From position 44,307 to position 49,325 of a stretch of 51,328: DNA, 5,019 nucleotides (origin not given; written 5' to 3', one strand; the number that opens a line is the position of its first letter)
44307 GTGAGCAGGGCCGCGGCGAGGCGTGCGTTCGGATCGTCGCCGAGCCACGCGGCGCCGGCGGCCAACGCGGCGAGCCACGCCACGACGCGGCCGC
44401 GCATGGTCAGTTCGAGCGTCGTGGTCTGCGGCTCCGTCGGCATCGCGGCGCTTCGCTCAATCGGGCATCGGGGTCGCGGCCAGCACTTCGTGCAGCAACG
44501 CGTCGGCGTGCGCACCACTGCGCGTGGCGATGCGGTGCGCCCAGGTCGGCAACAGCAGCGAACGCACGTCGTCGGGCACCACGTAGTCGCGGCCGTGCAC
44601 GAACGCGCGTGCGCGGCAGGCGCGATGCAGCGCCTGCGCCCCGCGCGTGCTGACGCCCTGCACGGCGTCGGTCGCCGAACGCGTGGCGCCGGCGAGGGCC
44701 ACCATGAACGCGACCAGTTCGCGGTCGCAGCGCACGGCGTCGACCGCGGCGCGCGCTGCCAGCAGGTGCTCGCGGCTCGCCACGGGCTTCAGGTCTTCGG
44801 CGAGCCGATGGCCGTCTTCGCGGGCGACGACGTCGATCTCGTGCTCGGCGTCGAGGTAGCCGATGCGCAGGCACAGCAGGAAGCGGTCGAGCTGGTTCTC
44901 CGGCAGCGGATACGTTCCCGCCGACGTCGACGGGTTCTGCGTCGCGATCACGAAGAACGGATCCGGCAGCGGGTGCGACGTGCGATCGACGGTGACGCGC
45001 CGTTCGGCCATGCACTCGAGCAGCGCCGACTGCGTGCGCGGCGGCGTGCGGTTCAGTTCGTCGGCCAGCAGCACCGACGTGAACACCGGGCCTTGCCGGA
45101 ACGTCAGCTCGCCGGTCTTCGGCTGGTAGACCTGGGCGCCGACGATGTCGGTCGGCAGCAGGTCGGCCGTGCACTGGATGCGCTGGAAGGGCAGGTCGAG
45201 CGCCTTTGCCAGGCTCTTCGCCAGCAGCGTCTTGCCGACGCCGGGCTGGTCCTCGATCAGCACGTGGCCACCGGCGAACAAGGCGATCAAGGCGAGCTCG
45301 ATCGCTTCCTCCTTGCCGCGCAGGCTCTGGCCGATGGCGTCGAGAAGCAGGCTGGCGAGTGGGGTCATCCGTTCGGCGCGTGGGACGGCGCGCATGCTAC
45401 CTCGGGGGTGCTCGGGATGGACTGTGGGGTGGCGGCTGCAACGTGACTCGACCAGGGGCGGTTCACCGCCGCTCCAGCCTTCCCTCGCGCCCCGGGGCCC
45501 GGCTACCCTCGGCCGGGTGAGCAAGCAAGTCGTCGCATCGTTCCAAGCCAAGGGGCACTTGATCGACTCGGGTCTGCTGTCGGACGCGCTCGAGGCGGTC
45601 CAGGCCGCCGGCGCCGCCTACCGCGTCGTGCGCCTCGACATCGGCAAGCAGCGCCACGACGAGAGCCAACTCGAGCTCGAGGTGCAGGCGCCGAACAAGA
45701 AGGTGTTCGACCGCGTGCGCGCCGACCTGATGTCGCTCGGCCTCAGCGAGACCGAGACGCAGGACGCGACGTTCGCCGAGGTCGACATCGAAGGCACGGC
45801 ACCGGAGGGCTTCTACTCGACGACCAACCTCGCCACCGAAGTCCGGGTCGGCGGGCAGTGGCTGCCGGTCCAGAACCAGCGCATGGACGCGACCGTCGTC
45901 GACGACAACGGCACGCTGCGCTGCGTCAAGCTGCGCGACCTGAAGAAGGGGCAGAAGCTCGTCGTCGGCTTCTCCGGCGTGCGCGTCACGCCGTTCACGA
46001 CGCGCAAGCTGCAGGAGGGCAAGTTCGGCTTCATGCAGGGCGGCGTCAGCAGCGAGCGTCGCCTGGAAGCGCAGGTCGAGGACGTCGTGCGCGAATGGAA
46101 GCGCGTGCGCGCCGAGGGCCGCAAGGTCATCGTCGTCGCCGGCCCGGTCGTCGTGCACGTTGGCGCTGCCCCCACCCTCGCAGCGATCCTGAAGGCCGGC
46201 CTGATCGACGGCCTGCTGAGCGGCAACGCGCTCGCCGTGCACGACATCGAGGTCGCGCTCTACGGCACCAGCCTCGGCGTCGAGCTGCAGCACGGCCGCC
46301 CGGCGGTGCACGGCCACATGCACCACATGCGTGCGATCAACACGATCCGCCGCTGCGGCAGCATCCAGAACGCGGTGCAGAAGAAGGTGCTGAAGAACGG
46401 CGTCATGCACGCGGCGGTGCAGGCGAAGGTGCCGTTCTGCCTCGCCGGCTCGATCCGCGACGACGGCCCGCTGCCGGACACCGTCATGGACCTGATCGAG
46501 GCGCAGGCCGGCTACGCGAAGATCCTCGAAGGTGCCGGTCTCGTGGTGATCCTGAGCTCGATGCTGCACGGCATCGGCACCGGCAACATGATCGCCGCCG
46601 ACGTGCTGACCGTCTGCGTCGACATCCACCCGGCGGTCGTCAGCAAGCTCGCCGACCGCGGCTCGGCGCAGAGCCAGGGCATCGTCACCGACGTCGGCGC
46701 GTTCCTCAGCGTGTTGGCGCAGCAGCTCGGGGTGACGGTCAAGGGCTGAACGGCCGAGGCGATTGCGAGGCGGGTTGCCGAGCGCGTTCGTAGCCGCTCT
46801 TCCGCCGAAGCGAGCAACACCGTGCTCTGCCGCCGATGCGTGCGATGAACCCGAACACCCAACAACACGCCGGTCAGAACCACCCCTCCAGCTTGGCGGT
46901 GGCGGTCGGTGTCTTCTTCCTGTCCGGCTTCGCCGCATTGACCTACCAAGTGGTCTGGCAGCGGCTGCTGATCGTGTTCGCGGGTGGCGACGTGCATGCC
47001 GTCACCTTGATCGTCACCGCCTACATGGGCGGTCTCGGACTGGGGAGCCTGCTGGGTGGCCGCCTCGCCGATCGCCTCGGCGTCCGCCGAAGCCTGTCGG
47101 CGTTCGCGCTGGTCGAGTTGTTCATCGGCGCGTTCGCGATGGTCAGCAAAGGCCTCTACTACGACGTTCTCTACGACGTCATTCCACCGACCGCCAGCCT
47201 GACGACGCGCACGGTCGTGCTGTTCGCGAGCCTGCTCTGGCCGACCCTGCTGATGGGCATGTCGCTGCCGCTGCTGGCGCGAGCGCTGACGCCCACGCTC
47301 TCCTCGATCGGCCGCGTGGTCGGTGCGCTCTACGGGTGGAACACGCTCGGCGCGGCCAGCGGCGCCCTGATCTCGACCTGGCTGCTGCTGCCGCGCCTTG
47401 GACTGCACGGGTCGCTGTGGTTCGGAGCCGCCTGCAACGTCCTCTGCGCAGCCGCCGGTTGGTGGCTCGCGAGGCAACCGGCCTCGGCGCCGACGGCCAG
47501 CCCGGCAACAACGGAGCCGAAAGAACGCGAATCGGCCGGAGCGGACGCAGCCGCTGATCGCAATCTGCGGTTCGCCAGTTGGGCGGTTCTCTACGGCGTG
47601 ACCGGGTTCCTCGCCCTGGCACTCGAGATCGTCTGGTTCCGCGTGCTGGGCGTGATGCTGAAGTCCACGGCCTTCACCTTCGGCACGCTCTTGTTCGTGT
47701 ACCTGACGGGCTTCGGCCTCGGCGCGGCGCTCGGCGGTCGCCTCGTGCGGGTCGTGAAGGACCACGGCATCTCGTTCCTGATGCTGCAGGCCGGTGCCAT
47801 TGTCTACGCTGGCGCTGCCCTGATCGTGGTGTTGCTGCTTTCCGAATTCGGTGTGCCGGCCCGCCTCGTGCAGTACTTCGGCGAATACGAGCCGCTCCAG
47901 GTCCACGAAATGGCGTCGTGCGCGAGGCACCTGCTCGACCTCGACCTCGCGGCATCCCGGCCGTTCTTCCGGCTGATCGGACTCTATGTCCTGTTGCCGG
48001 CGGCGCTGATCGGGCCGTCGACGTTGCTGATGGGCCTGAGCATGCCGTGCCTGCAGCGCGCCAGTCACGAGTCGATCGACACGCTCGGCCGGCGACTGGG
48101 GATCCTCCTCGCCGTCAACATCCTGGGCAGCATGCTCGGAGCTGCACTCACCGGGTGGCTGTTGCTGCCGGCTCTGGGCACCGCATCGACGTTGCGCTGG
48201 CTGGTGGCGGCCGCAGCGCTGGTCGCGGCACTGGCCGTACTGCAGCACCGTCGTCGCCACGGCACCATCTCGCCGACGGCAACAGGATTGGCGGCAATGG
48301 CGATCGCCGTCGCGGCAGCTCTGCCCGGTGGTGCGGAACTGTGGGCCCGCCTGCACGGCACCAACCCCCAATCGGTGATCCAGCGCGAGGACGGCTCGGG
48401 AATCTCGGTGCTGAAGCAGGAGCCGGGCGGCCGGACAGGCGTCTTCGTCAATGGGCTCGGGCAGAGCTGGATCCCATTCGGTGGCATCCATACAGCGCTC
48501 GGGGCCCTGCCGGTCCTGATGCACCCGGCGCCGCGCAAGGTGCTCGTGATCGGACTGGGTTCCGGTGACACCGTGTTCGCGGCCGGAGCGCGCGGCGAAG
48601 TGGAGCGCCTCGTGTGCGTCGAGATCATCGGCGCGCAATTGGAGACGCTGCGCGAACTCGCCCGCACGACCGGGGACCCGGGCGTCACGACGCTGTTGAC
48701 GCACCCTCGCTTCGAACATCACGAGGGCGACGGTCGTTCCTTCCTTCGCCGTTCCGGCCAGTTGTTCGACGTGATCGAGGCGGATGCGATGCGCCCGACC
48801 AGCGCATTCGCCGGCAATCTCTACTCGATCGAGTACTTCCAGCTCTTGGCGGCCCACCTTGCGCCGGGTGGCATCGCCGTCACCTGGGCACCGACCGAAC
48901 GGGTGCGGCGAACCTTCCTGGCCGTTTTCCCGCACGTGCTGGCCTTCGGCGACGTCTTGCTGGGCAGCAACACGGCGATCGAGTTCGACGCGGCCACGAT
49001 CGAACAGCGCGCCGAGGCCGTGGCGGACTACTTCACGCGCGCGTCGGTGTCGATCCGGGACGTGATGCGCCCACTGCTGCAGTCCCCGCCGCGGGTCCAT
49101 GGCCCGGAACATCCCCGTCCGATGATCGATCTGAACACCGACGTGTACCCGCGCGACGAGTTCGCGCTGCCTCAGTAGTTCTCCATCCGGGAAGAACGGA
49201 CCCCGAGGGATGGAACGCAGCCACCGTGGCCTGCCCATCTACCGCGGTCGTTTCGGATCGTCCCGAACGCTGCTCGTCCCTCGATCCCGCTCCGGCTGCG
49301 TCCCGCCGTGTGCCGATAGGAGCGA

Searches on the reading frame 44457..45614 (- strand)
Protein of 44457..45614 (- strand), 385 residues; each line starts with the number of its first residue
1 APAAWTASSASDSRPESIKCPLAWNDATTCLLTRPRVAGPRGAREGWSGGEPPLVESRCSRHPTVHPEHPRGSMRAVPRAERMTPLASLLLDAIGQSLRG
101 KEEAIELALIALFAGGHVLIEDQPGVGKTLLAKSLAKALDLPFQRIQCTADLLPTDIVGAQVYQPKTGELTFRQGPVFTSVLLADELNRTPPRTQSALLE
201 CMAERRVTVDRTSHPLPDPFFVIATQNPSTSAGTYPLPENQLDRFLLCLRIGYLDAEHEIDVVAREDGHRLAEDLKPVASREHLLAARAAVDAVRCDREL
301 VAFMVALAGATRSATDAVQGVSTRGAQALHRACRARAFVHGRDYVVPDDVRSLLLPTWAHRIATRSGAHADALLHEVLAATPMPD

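Call 26: search_protein_families(library=pfam, proteins=[window:44457-45614:-], max_evalue=0.00001)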
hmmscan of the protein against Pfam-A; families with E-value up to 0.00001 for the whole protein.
window:44457-45614:- (385 aa): 6 families
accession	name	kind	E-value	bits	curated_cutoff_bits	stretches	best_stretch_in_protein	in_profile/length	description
PF07726.17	AAA_3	-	6.5e-60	201.2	27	1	117-247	1-131/131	ATPase family associated with various cellular activities (AAA)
PF17863.7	AAA_lid_2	-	2.1e-17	63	22.7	1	310-371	2-63/74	AAA lid domain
PF07728.20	AAA_5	-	4.6e-13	49.8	22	1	118-245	2-139/139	AAA domain (dynein-related subfamily)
PF01078.27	Mg_chelatase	-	1.8e-07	31.2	20.3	0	97-139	4-46/207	Magnesium chelatase, subunit ChlI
PF20030.5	bpMoxR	-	3.2e-07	30.1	27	1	91-263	7-178/205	MoxR domain in the MoxR-vWA-beta-propeller ternary systems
PF00004.35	AAA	-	1.8e-06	28.8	21.2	1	123-228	6-111/131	ATPase family associated with various cellular activities (AAA)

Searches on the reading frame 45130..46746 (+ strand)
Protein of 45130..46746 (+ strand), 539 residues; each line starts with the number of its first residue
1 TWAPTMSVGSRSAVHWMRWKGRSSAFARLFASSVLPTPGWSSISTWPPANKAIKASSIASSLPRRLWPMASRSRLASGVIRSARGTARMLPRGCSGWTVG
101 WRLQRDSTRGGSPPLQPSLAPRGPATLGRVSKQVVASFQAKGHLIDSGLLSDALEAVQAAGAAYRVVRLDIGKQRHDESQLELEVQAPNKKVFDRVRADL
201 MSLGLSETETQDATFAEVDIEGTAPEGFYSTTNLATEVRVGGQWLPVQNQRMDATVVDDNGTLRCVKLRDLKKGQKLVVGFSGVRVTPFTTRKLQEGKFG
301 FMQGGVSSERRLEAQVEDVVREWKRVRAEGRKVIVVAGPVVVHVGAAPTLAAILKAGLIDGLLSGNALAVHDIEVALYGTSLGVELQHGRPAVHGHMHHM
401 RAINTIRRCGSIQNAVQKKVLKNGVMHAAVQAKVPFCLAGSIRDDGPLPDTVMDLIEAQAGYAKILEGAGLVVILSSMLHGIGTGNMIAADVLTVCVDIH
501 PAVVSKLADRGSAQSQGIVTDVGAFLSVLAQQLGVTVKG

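Call 26: search_protein_families(library=pfam, proteins=[window:45130-46746:+], max_evalue=0.00001)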
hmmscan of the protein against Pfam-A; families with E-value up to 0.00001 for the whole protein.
window:45130-46746:+ (539 aa): 3 families
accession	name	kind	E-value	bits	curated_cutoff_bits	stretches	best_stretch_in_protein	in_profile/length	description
PF21570.3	ArgZ-like_C_2nd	-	1.2e-85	286.9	27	1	318-529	2-213/213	Arginine dihydrolase ArgZ-like, C-terminal, Rossmann fold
PF04455.17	Saccharop_dh_N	-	2.6e-24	86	23.5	1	140-233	6-99/100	LOR/SDH bifunctional enzyme conserved region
PF21571.2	ArgZ-like_C_1st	-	1.5e-23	83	27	1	236-314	2-82/84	Arginine dihydrolase ArgZ-like, C-terminal, first region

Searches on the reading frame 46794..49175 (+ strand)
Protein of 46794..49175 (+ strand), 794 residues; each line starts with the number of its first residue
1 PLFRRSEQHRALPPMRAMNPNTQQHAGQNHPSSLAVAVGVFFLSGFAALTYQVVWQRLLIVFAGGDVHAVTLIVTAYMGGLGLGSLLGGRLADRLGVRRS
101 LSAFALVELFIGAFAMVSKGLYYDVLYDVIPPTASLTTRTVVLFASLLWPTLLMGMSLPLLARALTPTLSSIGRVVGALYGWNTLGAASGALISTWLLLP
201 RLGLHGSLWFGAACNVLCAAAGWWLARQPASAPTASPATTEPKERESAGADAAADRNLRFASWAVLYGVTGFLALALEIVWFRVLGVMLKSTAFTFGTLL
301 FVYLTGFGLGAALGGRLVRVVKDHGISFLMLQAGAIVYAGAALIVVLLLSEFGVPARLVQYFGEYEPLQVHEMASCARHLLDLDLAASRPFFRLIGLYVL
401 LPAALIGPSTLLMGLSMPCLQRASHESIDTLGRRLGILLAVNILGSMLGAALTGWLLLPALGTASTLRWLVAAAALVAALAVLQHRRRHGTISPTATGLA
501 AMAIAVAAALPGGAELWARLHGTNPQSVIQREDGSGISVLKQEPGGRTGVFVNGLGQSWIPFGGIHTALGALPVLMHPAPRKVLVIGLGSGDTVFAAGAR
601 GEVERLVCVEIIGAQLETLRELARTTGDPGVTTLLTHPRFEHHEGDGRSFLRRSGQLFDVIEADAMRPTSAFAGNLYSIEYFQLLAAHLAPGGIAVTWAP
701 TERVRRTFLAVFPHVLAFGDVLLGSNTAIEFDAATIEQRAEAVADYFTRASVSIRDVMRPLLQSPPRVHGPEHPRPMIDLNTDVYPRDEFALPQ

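Call 26: search_protein_families(library=pfam, proteins=[window:46794-49175:+], max_evalue=0.00001)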
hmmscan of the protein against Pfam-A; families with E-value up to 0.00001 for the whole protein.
window:46794-49175:+ (794 aa): 2 families
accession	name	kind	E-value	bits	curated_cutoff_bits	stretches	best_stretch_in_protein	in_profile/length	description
PF01564.23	Spermine_synth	-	2.7e-12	47.1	22.9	1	566-698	5-131/186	Spermine/spermidine synthase domain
PF07690.21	MFS_1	-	1.3e-11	44.5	33.4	1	42-347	6-291/347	Major Facilitator Superfamily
